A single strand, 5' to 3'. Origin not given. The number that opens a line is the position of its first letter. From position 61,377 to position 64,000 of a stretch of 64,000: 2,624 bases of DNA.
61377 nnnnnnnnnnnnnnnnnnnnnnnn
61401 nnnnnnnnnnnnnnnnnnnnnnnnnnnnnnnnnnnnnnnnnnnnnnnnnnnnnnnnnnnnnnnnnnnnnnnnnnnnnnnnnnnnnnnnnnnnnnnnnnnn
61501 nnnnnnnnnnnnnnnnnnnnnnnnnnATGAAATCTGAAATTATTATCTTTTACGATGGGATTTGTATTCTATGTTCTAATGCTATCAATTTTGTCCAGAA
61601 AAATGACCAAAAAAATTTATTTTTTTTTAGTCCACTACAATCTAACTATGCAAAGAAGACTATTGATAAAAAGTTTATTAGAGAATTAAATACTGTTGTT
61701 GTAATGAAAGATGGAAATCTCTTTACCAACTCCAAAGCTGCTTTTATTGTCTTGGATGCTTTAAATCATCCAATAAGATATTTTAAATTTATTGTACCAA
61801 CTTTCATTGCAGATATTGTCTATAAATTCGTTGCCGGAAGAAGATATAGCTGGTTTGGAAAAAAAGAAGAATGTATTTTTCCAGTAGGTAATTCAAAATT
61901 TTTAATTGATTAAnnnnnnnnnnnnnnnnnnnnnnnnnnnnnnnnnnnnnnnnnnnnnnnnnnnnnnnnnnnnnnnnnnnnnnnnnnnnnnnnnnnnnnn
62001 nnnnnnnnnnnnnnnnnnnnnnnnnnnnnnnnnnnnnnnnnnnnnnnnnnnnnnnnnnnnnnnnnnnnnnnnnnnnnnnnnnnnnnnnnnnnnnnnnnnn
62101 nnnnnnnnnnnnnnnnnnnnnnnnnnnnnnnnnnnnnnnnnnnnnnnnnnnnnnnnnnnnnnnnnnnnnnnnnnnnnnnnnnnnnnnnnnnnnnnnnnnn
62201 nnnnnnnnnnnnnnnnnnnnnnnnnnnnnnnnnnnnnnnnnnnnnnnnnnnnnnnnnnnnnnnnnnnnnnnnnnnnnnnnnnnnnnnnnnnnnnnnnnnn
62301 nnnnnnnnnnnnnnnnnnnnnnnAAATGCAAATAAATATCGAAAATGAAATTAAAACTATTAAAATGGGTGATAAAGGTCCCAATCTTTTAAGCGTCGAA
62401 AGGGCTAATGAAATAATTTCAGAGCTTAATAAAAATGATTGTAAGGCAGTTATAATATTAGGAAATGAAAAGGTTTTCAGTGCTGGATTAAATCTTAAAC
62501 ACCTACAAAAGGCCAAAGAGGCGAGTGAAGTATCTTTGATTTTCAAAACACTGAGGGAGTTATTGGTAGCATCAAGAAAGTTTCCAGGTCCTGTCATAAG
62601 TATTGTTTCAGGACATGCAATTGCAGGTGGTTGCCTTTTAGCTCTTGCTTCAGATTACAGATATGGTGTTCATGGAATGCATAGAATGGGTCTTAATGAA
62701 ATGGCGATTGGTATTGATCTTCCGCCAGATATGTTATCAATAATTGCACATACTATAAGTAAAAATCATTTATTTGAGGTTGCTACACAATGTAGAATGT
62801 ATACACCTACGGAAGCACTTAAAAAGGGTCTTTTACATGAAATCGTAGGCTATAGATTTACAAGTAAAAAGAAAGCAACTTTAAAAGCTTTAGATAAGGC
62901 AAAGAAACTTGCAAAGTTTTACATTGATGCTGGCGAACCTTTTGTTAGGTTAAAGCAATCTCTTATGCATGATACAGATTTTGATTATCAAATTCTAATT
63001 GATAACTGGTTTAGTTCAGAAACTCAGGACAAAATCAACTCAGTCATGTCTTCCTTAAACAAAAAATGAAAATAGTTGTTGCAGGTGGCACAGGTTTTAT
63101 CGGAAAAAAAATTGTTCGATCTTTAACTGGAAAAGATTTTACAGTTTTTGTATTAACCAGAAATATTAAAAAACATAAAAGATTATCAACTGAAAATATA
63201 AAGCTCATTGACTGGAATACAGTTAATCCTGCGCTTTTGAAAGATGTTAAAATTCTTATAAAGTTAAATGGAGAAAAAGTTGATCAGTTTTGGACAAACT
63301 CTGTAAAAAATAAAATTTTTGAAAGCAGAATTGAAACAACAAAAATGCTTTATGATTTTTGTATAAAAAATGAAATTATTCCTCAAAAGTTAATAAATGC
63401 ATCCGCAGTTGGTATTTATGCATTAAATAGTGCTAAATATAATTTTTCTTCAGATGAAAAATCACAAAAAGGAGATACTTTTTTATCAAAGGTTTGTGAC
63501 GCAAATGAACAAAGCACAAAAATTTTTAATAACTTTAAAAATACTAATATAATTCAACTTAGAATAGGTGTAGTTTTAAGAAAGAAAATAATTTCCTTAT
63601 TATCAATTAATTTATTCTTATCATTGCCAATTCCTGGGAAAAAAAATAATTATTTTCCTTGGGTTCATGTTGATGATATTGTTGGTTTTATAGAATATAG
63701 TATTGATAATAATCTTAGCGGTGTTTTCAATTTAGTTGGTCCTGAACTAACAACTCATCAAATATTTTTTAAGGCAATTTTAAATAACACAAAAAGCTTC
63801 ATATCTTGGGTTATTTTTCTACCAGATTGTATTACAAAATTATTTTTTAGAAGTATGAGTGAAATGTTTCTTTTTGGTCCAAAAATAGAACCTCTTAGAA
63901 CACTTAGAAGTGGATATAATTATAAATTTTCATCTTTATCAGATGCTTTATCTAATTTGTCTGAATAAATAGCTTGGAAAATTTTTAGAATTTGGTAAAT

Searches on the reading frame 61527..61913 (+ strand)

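Call 13: search_protein_families(library=pfam, proteins=[window:61527-61913:+])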
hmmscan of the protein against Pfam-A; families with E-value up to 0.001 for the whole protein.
window:61527-61913:+ (128 aa): 1 family
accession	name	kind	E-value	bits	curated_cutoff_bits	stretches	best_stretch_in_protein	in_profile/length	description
PF04134.17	DCC1-like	-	4.4e-19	70.2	27.8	1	7-112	1-113/113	DCC1-like thiol-disulfide oxidoreductase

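Call 52: search_protein_families(library=ncbifam, proteins=[window:61527-61913:+], max_evalue=0.001)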
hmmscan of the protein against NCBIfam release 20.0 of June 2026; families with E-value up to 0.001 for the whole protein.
window:61527-61913:+ (128 aa): 0 families

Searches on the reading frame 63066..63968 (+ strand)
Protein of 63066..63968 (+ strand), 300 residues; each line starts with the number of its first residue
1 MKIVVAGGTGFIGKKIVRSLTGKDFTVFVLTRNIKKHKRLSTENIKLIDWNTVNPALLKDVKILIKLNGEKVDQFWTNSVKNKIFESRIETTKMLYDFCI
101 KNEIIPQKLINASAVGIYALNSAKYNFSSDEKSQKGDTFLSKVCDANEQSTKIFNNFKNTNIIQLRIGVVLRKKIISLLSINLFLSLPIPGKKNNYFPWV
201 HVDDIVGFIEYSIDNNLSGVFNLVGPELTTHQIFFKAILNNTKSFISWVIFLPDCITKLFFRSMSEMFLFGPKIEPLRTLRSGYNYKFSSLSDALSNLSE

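Call 13: search_protein_families(library=pfam, proteins=[window:63066-63968:+])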
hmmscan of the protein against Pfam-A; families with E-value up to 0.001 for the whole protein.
window:63066-63968:+ (300 aa): 5 families
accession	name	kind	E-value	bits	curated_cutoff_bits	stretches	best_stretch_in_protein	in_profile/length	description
PF01370.27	Epimerase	-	1.9e-12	47.5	20.9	1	3-123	1-124/240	NAD dependent epimerase/dehydratase family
PF05368.20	NmrA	-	4.3e-07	30.3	27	1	2-58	4-63/298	NmrA-like family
PF08338.16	DUF1731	-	2.6e-06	27.5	27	1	253-298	2-47/47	Domain of unknown function (DUF1731)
PF01073.25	3Beta_HSD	-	2.1e-05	24.2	22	1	4-145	1-148/280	3-beta hydroxysteroid dehydrogenase/isomerase family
PF13460.12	NAD_binding_10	-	0.00053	20.3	27.2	1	7-59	1-55/184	NAD(P)H-binding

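Call 52: search_protein_families(library=ncbifam, proteins=[window:63066-63968:+], max_evalue=0.001)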
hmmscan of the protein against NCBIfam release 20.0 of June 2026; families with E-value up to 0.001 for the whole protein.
window:63066-63968:+ (300 aa): 10 families
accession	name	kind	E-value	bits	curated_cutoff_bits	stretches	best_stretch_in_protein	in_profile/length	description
TIGR01777.1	yfcH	hypoth_equivalog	4.3e-53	180.8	207.35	1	3-295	1-292/292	TIGR01777 family oxidoreductase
NF050030.1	thlkprotThyD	equivalog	1.2e-43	149.5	400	1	1-297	1-303/305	thylakoid membrane protein ThyD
TIGR02197.1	heptose_epim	equivalog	5e-08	32.5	274.6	1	3-237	1-255/316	ADP-glyceromanno-heptose 6-epimerase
TIGR03466.1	HpnA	hypoth_equivalog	7.8e-06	25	367.65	1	1-133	1-132/327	hopanoid-associated sugar epimerase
NF058621.1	DiazavRedAvaA7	equivalog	1.6e-05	24.7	400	0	1-49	1-49/304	3-diazoavenalumate denitrifying reductase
NF008360.0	PRK11150.1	equivalog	5.1e-05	22.6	452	0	3-41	2-40/310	ADP-glyceromanno-heptose 6-epimerase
NF007039.0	PRK09496.3-2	equivalog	0.00027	19.9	293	1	1-63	1-63/446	Trk system potassium transporter TrkA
NF005539.0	PRK07201.1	equivalog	0.00031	19.6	549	1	1-41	1-42/657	SDR family oxidoreductase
NF042422.1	oxyalk_red_OleD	equivalog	0.00038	19.9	580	1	1-37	1-37/329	2-alkyl-3-oxoalkanoate reductase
TIGR01179.1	galE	equivalog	0.00062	18.7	262.3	1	2-88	1-87/332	UDP-glucose 4-epimerase GalE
